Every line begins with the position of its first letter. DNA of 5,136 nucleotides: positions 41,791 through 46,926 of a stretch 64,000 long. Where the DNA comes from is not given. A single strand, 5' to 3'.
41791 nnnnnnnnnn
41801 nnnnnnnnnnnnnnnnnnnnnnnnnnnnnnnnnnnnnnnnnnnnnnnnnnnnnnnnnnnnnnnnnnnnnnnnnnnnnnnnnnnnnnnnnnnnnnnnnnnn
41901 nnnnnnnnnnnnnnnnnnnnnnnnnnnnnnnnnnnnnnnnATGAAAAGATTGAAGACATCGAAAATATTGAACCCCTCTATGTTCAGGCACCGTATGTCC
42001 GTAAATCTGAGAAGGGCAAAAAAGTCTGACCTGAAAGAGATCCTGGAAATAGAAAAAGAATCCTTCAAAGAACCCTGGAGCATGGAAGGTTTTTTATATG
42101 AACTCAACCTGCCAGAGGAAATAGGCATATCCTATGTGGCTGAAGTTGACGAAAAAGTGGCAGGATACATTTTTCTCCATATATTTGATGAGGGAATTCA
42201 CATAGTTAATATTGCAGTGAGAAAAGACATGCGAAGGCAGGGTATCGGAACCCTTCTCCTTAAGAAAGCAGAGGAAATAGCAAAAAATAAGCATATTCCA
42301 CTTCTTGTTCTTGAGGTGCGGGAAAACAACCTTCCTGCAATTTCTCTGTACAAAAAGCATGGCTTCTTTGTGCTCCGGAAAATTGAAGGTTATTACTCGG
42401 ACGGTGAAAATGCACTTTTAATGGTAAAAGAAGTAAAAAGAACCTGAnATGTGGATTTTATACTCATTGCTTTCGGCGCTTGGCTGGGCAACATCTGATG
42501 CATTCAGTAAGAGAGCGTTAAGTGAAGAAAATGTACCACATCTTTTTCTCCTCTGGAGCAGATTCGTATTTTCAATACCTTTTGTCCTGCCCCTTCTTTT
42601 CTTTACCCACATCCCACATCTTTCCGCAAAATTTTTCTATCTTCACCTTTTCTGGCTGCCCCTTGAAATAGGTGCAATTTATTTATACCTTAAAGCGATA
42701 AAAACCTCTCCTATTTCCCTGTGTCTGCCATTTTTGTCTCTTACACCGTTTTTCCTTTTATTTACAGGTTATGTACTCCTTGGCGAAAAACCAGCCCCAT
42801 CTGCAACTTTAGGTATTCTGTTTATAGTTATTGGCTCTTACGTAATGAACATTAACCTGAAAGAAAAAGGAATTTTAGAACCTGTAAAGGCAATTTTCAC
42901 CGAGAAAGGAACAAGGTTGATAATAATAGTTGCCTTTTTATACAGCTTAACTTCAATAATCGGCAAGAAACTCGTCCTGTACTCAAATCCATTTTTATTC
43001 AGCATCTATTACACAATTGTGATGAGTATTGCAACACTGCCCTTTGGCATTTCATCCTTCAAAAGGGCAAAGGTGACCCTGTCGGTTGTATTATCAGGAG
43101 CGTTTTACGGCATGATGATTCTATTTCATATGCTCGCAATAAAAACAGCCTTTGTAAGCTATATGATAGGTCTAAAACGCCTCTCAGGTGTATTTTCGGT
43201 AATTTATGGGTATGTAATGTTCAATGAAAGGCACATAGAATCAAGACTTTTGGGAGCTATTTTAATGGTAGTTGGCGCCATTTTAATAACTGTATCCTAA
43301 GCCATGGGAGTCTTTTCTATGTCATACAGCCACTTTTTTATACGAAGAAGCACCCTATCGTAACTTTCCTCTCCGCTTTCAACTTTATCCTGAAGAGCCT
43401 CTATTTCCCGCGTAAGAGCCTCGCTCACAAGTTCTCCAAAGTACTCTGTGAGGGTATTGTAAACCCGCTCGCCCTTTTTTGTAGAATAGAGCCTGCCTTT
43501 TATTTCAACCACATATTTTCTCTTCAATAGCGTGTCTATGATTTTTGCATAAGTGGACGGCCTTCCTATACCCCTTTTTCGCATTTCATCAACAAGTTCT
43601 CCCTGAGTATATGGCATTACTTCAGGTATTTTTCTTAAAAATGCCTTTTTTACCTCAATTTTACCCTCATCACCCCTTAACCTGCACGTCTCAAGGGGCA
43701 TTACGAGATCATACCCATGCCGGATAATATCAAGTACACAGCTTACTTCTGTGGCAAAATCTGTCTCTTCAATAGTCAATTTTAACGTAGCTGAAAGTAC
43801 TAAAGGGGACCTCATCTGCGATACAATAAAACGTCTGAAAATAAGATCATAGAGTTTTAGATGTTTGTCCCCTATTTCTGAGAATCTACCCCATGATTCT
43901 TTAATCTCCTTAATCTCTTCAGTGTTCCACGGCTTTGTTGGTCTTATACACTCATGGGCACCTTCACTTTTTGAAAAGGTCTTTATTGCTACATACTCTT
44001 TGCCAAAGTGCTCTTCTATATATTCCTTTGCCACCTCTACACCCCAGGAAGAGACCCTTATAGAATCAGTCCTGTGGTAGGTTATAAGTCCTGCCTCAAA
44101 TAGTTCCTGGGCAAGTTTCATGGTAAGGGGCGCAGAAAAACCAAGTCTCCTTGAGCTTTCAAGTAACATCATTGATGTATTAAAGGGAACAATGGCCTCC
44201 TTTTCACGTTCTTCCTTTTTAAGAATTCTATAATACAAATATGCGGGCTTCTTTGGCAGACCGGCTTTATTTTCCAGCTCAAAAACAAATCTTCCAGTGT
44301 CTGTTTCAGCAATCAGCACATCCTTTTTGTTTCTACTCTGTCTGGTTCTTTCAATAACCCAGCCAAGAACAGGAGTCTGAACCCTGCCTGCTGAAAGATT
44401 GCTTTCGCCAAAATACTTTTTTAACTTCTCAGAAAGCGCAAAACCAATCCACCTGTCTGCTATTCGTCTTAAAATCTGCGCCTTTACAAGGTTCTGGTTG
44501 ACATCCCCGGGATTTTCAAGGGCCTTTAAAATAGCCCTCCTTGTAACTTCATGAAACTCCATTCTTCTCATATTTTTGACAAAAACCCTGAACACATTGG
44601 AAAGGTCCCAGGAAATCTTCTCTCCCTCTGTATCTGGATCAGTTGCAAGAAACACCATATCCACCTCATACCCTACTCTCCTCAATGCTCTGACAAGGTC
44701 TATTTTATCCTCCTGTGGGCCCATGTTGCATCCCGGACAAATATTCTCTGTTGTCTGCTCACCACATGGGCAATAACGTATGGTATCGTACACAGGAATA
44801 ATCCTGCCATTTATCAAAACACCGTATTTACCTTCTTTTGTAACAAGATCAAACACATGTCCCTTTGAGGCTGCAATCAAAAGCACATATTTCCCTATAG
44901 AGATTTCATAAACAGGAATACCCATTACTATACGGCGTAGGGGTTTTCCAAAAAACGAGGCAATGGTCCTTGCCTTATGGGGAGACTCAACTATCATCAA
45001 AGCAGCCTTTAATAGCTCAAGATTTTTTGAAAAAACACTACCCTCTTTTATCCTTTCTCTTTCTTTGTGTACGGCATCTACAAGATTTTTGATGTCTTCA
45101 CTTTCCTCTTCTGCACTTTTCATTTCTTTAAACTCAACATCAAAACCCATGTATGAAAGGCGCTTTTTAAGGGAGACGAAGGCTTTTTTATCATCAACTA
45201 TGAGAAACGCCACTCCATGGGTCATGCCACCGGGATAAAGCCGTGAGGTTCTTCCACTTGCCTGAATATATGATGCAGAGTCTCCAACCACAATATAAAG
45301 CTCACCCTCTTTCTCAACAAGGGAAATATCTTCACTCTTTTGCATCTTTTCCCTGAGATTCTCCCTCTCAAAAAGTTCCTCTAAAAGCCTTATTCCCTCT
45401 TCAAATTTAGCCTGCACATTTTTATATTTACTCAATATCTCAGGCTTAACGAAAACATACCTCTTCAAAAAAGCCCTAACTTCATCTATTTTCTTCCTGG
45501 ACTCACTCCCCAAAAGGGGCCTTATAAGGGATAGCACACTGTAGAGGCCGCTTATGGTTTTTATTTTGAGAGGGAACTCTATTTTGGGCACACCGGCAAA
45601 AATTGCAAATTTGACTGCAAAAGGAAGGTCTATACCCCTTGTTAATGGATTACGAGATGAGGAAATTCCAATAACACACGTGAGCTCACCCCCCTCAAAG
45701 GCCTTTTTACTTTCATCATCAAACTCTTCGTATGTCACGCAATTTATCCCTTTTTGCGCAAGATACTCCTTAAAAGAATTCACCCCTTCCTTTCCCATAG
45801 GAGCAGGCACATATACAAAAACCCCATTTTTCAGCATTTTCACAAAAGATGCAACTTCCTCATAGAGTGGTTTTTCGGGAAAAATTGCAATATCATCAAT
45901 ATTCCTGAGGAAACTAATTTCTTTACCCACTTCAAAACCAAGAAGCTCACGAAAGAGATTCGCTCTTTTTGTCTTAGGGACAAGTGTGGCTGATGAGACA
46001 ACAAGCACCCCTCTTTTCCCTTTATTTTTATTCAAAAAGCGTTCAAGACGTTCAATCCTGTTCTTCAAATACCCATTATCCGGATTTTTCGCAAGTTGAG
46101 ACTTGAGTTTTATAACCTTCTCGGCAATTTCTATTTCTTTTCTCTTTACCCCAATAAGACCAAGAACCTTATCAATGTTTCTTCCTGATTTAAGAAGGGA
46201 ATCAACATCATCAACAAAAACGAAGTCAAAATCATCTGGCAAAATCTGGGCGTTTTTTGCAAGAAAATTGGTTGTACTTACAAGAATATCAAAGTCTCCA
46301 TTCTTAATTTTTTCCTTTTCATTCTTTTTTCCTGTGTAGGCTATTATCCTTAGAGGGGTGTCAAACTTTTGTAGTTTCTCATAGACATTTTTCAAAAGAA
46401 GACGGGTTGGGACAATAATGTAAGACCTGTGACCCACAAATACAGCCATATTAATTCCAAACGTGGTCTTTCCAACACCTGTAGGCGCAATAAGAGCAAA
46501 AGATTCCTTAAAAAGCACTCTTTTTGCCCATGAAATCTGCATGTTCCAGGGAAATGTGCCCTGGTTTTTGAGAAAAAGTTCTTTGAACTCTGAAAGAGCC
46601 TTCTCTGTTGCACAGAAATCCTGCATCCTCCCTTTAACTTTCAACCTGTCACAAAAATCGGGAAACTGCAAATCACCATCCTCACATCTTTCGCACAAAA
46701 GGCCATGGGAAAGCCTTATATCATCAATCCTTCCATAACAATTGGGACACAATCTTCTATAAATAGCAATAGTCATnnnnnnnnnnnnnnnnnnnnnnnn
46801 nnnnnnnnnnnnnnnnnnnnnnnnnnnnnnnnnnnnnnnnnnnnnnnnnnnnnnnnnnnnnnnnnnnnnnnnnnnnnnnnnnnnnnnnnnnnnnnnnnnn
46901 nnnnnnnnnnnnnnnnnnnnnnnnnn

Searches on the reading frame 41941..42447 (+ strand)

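Call 75: search_protein_families(library=pfam, proteins=[window:41941-42447:+], max_evalue=0.00001)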
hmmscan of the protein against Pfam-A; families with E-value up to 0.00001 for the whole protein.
window:41941-42447:+ (168 aa): 6 families
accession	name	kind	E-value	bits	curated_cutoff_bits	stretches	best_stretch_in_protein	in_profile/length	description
PF00583.31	Acetyltransf_1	-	7.6e-25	87.9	20.7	1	32-142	2-116/116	Acetyltransferase (GNAT) family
PF13508.13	Acetyltransf_7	-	2.6e-17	63.4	27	1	63-142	4-82/84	Acetyltransferase (GNAT) domain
PF13673.13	Acetyltransf_10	-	3.5e-13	50.1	23.6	1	63-145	32-110/128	Acetyltransferase (GNAT) domain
PF13420.13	Acetyltransf_4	-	3.3e-09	37.4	24.3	1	24-155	2-147/155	Acetyltransferase (GNAT) domain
PF08445.16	FR47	-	2e-07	31.3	22.1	1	87-145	23-80/86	FR47-like protein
PF13527.13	Acetyltransf_9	-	1.5e-06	28.7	25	0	23-142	2-124/127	Acetyltransferase (GNAT) domain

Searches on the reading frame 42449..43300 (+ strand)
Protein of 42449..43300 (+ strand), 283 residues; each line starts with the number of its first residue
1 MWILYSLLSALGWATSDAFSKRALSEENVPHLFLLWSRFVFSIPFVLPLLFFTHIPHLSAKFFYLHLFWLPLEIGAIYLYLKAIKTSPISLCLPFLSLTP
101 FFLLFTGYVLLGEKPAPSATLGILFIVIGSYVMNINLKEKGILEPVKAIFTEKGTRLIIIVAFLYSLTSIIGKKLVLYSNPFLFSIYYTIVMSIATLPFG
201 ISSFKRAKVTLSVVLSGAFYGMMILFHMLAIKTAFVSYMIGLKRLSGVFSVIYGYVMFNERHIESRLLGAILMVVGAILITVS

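Call 75: search_protein_families(library=pfam, proteins=[window:42449-43300:+], max_evalue=0.00001)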
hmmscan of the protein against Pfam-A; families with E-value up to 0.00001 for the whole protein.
window:42449-43300:+ (283 aa): 1 family
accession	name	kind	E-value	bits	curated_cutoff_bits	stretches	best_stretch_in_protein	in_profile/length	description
PF00892.27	EamA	-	7e-27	94.8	28.2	2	1-134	2-134/135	EamA-like transporter family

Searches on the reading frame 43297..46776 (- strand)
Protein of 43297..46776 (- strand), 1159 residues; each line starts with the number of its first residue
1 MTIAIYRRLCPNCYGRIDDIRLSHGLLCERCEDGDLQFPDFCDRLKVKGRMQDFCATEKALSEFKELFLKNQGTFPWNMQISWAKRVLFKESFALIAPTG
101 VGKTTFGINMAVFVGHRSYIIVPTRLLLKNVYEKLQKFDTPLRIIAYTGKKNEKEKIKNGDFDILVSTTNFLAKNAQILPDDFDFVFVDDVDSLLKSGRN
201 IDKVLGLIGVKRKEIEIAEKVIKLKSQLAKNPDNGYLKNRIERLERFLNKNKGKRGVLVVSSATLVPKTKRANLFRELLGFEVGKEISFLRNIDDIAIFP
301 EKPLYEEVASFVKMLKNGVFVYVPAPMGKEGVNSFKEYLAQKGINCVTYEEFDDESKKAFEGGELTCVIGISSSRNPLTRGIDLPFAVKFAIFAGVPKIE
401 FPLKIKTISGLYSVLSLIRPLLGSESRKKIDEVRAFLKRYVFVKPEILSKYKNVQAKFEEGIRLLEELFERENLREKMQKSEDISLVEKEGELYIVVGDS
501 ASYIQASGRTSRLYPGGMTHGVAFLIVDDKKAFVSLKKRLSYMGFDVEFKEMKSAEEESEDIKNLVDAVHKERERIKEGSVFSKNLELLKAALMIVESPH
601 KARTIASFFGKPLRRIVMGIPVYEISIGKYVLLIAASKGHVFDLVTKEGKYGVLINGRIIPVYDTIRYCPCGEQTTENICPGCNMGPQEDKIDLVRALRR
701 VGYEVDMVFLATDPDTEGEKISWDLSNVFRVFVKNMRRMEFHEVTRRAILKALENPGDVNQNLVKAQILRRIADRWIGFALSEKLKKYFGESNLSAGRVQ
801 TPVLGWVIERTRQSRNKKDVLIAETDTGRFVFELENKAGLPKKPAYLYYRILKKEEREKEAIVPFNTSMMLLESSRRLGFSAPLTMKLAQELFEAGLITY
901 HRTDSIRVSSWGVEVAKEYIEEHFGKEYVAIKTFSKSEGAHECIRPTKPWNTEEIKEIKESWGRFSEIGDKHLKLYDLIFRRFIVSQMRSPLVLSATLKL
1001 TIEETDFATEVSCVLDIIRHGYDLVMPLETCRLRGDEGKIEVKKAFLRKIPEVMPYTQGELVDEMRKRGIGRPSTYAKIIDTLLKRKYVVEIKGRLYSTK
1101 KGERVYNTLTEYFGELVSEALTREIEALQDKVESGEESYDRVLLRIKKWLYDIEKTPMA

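Call 17: search_protein_families(library=pfam, proteins=[window:43297-46776:-], max_evalue=0.00001)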
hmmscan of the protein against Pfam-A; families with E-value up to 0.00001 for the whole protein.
window:43297-46776:- (1159 aa): 5 families
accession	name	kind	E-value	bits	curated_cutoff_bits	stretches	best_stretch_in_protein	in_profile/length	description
PF01131.25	Topoisom_bac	-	2.3e-79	267.8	35.1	1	759-1143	2-410/411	DNA topoisomerase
PF01751.28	Toprim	-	3.3e-16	59.7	23.1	1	593-743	2-95/96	Toprim domain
PF00270.35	DEAD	-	3.3e-12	46.9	26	1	80-206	4-143/167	DEAD/DEAH box helicase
PF17915.7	zf_Rg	-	3.2e-10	39.7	25.5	1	1-35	1-35/49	Reverse gyrase zinc finger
PF04851.21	ResIII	-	2.9e-07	31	22.5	1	80-191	8-134/164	Type III restriction enzyme, res subunit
